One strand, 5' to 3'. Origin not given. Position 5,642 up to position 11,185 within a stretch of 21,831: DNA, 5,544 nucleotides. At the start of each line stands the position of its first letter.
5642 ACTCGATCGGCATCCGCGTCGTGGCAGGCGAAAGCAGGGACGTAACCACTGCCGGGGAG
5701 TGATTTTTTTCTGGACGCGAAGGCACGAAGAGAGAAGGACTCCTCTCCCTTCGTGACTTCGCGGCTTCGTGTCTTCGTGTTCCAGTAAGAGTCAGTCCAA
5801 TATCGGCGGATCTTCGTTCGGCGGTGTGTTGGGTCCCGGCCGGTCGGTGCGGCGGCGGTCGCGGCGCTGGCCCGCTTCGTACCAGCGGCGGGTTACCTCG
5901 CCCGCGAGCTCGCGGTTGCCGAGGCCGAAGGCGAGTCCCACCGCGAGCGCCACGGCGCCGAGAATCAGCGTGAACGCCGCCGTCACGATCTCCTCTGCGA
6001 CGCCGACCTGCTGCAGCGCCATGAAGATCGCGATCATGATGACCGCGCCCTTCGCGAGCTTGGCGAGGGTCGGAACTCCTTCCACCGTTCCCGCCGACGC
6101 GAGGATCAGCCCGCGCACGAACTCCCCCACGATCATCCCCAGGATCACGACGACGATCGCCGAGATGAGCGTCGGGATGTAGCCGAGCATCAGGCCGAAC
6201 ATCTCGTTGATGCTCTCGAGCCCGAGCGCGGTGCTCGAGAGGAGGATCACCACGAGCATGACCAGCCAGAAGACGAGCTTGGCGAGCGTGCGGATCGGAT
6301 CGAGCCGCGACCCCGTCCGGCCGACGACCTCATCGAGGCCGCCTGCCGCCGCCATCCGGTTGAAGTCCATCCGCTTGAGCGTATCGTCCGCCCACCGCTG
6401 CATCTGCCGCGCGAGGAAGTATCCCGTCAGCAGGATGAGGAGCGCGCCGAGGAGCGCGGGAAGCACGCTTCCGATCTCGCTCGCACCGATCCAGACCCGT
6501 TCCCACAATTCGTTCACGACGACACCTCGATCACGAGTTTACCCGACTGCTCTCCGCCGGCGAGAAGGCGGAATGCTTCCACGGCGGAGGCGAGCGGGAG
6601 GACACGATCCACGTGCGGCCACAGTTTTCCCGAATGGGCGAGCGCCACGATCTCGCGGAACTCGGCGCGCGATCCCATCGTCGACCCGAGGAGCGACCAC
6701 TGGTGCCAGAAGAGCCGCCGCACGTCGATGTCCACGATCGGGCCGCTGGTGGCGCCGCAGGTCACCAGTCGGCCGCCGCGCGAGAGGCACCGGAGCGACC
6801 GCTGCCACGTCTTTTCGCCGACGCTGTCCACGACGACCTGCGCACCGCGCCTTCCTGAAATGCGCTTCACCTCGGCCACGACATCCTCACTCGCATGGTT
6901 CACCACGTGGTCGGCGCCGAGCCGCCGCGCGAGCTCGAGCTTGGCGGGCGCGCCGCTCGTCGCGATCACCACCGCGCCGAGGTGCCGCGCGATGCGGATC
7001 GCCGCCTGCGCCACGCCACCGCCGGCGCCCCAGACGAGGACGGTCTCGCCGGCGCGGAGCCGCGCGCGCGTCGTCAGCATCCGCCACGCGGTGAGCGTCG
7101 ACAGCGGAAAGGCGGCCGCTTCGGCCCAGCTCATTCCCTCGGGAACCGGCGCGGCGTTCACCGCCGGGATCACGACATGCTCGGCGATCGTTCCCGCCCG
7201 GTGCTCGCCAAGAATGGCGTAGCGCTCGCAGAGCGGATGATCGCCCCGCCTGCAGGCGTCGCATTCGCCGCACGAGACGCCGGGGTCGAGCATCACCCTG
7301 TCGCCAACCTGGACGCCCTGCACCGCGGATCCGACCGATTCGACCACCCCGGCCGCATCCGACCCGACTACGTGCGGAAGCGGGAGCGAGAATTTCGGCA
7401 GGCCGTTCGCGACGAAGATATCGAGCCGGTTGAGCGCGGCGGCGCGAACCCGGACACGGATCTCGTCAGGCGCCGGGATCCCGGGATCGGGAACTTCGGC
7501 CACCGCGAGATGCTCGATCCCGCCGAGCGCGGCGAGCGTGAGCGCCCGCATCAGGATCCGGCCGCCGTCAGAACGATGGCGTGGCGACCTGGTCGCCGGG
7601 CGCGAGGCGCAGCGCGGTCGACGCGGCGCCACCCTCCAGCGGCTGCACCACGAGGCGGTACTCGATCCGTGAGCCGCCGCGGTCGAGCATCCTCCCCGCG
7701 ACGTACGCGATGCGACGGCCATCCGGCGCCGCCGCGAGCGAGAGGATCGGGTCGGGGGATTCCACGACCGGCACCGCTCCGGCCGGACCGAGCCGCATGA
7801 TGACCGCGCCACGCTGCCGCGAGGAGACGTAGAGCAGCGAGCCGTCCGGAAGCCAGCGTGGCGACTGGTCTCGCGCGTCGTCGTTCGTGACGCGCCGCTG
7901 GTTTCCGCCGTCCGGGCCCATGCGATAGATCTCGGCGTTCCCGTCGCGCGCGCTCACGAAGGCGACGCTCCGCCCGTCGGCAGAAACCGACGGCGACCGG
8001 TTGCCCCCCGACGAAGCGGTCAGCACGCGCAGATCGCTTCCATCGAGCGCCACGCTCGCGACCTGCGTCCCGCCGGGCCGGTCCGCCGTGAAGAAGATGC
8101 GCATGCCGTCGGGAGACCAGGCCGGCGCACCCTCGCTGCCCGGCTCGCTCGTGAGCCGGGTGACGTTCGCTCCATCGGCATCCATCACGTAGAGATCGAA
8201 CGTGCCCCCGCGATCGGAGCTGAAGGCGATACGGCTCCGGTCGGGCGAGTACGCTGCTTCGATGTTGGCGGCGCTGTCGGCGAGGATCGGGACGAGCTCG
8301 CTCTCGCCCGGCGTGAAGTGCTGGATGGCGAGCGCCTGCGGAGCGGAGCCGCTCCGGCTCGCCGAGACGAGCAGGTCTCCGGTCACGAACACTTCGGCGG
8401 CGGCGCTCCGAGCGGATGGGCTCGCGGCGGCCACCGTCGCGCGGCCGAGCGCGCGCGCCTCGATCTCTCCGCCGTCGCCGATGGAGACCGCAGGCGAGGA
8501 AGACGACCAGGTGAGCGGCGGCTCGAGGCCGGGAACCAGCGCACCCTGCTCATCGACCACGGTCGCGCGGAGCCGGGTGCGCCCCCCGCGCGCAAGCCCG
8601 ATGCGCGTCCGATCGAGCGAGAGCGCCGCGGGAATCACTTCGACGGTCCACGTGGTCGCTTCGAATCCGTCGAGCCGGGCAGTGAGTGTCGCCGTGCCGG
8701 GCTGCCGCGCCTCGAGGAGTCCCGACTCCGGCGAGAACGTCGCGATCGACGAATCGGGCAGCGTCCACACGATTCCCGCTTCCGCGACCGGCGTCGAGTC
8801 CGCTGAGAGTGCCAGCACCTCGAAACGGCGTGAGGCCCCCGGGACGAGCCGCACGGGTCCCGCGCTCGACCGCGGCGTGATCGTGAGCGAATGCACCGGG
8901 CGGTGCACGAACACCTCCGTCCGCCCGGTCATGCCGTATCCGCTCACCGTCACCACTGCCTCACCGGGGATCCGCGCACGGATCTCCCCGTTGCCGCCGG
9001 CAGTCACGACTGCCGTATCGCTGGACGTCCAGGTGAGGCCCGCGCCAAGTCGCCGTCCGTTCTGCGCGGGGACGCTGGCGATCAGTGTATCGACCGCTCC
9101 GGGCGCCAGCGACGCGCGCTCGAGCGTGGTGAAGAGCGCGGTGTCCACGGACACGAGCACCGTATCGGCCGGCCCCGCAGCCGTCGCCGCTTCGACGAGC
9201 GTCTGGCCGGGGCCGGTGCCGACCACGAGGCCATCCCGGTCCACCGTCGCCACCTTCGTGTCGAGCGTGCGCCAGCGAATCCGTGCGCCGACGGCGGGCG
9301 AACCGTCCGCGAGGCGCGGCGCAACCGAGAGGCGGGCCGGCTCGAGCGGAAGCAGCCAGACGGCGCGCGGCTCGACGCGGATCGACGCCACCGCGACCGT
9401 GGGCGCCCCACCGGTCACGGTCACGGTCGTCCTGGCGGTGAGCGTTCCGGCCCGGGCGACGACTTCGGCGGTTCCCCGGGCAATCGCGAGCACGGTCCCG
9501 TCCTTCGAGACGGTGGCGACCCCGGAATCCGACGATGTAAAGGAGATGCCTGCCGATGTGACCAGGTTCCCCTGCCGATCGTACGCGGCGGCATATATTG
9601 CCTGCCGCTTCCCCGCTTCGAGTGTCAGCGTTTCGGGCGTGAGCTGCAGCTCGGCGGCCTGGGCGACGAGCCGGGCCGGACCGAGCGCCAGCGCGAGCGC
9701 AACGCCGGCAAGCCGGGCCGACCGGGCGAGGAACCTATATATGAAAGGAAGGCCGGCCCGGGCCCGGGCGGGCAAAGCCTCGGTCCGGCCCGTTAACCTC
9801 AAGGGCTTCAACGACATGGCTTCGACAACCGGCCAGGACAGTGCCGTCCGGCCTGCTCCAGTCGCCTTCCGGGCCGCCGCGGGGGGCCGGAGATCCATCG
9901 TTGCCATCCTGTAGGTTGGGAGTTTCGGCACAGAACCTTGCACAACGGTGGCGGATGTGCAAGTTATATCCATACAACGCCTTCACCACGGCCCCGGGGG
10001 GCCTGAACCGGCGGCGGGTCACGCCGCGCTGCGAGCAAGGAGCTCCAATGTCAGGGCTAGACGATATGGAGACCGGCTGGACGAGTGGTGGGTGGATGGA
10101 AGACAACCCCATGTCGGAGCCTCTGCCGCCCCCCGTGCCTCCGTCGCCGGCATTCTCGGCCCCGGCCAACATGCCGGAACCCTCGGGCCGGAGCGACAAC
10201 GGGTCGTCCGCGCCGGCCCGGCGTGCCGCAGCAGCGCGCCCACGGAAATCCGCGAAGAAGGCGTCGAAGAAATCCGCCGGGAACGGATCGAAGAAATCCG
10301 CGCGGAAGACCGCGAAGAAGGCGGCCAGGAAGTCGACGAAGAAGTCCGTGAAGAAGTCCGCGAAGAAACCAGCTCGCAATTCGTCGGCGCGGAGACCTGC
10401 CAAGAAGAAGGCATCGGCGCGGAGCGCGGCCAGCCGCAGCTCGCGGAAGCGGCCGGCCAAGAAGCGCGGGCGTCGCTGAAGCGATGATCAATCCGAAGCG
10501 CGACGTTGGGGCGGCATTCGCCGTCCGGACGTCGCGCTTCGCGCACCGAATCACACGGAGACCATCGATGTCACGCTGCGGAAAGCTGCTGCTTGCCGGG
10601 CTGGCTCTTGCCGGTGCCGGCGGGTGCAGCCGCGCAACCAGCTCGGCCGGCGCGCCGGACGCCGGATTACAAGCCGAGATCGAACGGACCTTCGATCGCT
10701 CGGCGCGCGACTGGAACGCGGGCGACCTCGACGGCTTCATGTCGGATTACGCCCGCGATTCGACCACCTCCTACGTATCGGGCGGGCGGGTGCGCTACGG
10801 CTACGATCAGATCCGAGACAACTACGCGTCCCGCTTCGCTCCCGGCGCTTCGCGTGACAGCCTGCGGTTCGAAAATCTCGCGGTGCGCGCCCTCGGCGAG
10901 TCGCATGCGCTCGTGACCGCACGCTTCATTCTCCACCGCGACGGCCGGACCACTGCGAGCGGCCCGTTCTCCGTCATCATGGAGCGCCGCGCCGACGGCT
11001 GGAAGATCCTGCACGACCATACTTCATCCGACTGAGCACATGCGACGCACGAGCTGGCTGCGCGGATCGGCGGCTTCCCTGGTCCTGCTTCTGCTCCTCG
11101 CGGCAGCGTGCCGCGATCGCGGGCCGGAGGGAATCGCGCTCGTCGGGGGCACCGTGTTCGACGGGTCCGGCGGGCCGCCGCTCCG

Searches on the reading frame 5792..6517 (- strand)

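Call 11: search_protein_families(library=pfam, proteins=[window:5792-6517:-])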
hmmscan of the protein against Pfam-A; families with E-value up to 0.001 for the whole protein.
window:5792-6517:- (241 aa): 2 families
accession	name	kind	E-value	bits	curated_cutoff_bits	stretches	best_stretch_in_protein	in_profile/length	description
PF05552.17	MS_channel_1st_1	-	2e-14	53.6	22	2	103-138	3-38/50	Mechanosensitive ion channel, conserved TM helix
PF09534.15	Trp_oprn_chp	-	0.00067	20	29.6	0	117-224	52-162/180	Tryptophan-associated transmembrane protein (Trp_oprn_chp)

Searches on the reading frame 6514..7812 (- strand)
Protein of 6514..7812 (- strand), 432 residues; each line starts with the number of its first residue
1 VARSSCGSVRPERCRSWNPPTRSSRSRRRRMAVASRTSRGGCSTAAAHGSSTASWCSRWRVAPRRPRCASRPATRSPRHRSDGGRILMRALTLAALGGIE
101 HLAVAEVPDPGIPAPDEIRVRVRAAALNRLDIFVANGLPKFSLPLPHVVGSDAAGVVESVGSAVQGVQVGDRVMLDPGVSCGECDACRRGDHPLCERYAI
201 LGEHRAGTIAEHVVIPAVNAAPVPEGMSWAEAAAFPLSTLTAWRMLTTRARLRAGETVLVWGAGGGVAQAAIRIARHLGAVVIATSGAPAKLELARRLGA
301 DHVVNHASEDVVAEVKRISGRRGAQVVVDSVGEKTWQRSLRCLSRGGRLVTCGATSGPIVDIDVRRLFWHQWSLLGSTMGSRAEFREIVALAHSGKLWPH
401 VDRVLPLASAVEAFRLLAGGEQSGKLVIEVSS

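Call 11: search_protein_families(library=pfam, proteins=[window:6514-7812:-])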
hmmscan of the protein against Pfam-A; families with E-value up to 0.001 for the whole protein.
window:6514-7812:- (432 aa): 3 families
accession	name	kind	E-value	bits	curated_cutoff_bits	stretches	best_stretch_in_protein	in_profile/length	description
PF00107.32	ADH_zinc_N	-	6.6e-34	117.1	31.8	1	266-392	1-127/129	Zinc-binding dehydrogenase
PF08240.17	ADH_N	-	3.4e-26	92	23.5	1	115-225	2-104/104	Alcohol dehydrogenase GroES-like domain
PF13602.12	ADH_zinc_N_2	-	4.2e-25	89.7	27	1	298-428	1-134/134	Zinc-binding dehydrogenase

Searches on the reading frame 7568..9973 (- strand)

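Call 11: search_protein_families(library=pfam, proteins=[window:7568-9973:-])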
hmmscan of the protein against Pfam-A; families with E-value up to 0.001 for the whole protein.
window:7568-9973:- (801 aa): 5 families
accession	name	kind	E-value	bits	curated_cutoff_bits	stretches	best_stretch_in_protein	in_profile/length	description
PF07676.18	PD40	-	4.6e-40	135.2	20.9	4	605-637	2-35/38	WD40-like Beta Propeller Repeat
PF02368.24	Big_2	-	5.8e-19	68.3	22.8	2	194-264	1-68/79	Bacterial Ig-like domain (group 2)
PF18565.7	Glyco_hydro2_C5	-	6.8e-05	23.1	32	0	451-500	3-52/103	Glycoside hydrolase family 2 C-terminal domain 5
PF25174.1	Beta-prop_THOC3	-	0.00016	21.2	305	0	564-757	85-271/272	THOC3 beta-propeller domain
PF22359.2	Big-like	-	0.00019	22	27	1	144-187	4-47/48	Bacterial Ig-like domain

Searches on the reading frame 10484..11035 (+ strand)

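Call 11: search_protein_families(library=pfam, proteins=[window:10484-11035:+])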
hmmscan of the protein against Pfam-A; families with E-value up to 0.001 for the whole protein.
window:10484-11035:+ (183 aa): 5 families
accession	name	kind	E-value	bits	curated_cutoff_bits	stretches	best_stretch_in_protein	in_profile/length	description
PF13474.12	SnoaL_3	-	1.6e-09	38.6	22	1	66-181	1-117/121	SnoaL-like domain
PF14534.12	DUF4440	-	6.7e-09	36.6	25.2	1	67-175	2-107/107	Domain of unknown function (DUF4440)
PF12680.13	SnoaL_2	-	3.5e-05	24.8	27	1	74-168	5-94/102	SnoaL-like domain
PF11533.15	AtzH-like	-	6e-05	23.2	27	1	63-181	9-121/126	AtzH-like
PF08332.16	CaMKII_AD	-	0.00016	22.2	22.1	1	64-182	3-126/128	Calcium/calmodulin dependent protein kinase II association domain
